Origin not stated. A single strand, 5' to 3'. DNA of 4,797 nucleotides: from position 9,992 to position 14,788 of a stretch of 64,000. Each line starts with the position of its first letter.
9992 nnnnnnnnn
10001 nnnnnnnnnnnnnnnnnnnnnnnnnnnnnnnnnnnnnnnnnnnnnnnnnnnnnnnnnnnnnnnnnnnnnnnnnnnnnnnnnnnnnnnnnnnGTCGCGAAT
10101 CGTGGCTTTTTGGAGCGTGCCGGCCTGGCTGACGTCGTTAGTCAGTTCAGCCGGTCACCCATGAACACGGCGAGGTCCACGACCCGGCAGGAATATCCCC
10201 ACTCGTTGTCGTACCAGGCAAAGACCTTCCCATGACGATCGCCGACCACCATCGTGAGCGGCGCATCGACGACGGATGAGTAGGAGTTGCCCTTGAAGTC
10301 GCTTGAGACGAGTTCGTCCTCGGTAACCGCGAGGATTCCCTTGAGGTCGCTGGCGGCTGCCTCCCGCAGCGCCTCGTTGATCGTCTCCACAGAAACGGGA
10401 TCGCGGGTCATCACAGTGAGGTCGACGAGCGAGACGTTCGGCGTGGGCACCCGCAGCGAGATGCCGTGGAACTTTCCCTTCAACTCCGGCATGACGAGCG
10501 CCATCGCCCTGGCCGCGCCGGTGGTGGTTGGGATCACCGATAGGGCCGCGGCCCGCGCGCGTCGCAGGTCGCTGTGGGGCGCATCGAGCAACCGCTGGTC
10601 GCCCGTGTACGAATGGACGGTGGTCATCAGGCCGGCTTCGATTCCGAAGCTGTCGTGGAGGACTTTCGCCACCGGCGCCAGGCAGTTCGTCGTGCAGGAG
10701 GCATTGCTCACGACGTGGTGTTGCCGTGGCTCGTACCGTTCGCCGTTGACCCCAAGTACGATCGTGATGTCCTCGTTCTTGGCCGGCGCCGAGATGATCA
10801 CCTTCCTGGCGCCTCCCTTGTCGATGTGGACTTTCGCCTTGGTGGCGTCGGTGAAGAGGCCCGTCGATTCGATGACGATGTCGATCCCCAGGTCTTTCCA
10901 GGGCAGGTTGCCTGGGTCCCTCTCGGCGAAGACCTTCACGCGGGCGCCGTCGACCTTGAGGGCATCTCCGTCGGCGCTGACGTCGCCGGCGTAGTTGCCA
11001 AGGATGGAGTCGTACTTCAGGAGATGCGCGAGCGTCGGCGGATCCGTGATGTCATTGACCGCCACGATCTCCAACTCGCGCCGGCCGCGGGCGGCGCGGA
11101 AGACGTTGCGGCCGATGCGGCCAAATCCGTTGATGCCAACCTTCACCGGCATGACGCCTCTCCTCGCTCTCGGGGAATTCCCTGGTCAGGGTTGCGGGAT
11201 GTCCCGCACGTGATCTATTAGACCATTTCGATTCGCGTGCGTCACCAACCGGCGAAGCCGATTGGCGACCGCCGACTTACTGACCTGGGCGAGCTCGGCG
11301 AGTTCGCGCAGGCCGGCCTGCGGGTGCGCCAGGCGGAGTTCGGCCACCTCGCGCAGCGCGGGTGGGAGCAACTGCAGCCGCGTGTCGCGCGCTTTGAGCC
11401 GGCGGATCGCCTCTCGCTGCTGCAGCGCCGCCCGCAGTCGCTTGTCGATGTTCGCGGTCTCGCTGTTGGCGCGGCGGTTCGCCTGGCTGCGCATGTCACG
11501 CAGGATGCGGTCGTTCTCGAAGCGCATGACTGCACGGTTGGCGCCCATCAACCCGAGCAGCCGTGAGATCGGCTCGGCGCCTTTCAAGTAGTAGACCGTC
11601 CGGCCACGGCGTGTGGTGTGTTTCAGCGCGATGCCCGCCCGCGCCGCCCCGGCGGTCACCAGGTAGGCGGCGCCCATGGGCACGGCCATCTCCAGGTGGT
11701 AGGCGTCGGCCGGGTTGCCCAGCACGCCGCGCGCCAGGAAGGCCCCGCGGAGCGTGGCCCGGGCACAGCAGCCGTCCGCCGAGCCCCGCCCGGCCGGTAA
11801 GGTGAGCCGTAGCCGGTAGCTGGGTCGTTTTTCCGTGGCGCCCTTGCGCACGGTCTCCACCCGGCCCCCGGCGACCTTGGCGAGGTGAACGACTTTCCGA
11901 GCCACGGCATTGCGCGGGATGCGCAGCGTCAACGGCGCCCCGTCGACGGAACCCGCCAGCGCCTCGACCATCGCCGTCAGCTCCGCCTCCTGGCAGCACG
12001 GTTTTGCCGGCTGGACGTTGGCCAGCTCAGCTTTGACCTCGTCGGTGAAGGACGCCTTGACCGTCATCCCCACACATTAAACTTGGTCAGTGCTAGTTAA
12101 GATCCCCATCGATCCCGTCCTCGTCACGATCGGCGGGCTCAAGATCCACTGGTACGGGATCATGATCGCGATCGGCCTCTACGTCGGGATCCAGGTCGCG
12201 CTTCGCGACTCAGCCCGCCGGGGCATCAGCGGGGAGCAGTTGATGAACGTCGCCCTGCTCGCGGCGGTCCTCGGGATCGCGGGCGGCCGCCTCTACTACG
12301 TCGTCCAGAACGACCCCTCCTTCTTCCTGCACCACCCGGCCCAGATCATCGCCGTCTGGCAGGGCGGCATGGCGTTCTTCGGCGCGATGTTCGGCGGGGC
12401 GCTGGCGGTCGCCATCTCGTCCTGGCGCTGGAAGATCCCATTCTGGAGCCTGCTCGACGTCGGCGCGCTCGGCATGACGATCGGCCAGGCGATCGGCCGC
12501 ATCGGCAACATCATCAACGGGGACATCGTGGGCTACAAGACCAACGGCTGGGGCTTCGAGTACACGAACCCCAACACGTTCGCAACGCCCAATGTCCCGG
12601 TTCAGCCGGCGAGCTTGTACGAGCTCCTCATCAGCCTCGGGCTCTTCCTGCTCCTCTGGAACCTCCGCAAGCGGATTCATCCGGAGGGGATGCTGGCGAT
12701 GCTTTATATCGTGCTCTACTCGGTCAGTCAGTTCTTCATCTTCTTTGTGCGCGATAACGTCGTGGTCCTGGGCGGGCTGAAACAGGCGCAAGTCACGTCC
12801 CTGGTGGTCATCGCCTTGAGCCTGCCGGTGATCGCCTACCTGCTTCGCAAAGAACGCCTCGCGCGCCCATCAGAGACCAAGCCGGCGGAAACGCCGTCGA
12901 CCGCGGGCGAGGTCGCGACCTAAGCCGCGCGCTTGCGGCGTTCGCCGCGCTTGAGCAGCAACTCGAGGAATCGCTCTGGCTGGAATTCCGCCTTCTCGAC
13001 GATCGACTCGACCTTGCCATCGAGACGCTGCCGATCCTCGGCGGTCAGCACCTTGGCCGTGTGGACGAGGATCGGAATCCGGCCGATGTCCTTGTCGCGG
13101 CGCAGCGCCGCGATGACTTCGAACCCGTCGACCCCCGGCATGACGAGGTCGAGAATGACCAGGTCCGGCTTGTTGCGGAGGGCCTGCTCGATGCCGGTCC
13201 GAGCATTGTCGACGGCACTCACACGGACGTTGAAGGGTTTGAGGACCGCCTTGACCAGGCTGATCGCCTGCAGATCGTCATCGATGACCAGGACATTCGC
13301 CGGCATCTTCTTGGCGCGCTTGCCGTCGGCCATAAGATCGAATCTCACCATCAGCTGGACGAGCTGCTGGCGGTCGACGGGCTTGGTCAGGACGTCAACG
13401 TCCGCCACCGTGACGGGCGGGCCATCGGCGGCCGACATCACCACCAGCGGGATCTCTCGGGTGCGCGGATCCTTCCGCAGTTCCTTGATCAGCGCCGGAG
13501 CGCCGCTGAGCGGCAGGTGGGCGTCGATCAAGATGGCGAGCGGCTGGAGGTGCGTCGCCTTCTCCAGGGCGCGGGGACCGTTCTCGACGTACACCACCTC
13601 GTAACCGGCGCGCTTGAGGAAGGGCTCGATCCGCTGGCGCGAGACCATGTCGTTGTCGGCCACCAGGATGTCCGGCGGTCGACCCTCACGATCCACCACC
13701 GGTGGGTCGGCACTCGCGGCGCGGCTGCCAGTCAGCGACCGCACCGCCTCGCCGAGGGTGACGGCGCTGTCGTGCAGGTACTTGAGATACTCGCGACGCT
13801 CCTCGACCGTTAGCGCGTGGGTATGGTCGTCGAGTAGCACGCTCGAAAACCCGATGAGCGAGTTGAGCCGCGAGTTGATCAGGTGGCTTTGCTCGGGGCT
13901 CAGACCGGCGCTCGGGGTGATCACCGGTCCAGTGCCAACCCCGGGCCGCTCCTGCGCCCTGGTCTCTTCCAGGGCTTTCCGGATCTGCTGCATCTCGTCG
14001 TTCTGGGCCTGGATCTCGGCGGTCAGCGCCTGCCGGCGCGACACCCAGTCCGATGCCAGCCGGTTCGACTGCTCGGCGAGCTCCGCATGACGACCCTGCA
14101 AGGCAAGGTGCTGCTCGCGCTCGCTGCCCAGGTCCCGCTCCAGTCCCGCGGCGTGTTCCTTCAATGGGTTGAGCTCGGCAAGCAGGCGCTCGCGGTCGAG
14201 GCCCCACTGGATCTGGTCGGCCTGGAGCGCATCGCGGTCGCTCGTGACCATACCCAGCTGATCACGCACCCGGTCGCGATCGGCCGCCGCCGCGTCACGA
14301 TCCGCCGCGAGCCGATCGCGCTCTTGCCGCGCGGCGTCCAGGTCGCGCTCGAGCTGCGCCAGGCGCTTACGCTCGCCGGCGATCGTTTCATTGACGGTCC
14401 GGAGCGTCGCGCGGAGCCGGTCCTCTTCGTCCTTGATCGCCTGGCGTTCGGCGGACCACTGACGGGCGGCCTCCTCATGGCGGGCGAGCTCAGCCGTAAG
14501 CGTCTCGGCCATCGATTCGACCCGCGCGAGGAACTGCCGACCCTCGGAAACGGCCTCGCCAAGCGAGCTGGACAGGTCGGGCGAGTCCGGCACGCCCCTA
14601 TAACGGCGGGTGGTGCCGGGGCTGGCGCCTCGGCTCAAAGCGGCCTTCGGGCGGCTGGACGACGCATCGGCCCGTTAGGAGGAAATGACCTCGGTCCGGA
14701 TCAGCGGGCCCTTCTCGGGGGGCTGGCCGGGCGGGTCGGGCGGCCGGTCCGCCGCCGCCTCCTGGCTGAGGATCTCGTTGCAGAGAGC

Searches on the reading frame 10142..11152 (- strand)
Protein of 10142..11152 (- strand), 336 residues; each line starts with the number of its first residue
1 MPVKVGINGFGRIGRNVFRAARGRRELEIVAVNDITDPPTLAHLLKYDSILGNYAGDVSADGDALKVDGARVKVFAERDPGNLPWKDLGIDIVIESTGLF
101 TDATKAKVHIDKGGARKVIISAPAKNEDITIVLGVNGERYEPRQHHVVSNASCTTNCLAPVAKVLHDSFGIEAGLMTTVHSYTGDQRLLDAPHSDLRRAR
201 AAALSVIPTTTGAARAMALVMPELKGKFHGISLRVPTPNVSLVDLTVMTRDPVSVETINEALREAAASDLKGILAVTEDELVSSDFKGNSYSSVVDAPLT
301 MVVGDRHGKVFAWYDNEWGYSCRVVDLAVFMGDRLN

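Call 29: search_protein_families(library=pfam, proteins=[window:10142-11152:-], max_evalue=0.00001)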
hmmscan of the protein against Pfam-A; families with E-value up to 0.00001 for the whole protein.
window:10142-11152:- (336 aa): 2 families
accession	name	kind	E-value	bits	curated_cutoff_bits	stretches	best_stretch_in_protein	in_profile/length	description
PF02800.25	Gp_dh_C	-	5.4e-65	218.2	24.4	1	158-314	1-158/158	Glyceraldehyde 3-phosphate dehydrogenase, C-terminal domain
PF00044.30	Gp_dh_N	-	1.4e-39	134.9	31.7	1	3-102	1-100/101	Glyceraldehyde 3-phosphate dehydrogenase, NAD binding domain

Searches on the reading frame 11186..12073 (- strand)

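Call 29: search_protein_families(library=pfam, proteins=[window:11186-12073:-], max_evalue=0.00001)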
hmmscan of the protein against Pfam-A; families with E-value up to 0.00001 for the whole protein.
window:11186-12073:- (295 aa): 2 families
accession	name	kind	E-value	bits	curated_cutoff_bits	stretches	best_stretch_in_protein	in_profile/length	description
PF02650.20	HTH_WhiA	-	7.2e-22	78.1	27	1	198-278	1-82/84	WhiA C-terminal HTH domain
PF14527.11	LAGLIDADG_WhiA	-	1.3e-21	76.9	23.2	1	105-195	2-93/93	WhiA LAGLIDADG-like domain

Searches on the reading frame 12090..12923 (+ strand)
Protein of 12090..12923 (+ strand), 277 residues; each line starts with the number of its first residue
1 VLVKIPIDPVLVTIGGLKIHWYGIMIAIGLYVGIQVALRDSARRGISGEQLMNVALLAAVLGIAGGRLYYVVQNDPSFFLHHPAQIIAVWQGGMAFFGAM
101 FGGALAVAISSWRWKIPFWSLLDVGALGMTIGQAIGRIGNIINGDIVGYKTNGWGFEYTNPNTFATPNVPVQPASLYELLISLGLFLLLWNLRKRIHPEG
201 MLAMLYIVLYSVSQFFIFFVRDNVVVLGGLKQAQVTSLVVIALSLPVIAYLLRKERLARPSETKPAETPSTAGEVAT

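Call 30: search_protein_families(library=pfam, proteins=[window:12090-12923:+], max_evalue=0.00001)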
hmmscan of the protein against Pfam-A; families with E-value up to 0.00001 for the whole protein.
window:12090-12923:+ (277 aa): 1 family
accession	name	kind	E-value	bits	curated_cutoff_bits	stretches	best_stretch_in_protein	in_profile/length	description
PF01790.23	LGT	-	6.1e-61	206.2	24.9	1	9-249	1-239/240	Prolipoprotein diacylglyceryl transferase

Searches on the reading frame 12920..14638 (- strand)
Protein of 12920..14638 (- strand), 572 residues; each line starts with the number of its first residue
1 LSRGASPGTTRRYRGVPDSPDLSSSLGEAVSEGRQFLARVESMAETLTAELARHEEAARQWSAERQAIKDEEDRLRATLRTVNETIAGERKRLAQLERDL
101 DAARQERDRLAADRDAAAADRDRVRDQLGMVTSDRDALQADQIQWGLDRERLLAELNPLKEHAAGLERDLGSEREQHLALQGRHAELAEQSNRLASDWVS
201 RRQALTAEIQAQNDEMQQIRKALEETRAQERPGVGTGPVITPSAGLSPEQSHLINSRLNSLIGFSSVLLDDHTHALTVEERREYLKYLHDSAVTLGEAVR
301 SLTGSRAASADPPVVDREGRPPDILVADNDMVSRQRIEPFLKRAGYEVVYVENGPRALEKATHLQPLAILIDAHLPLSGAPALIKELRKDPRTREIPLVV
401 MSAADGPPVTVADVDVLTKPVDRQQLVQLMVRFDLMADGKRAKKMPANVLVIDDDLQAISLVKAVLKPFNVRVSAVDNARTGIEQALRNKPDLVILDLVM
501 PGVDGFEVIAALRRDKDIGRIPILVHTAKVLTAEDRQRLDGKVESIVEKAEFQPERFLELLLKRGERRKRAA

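Call 30: search_protein_families(library=pfam, proteins=[window:12920-14638:-], max_evalue=0.00001)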
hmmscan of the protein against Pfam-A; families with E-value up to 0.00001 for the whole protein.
window:12920-14638:- (572 aa): 1 family
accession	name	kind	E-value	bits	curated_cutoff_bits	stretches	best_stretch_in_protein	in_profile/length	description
PF00072.30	Response_reg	-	2.2e-28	99.1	30.2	2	449-556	1-105/111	Response regulator receiver domain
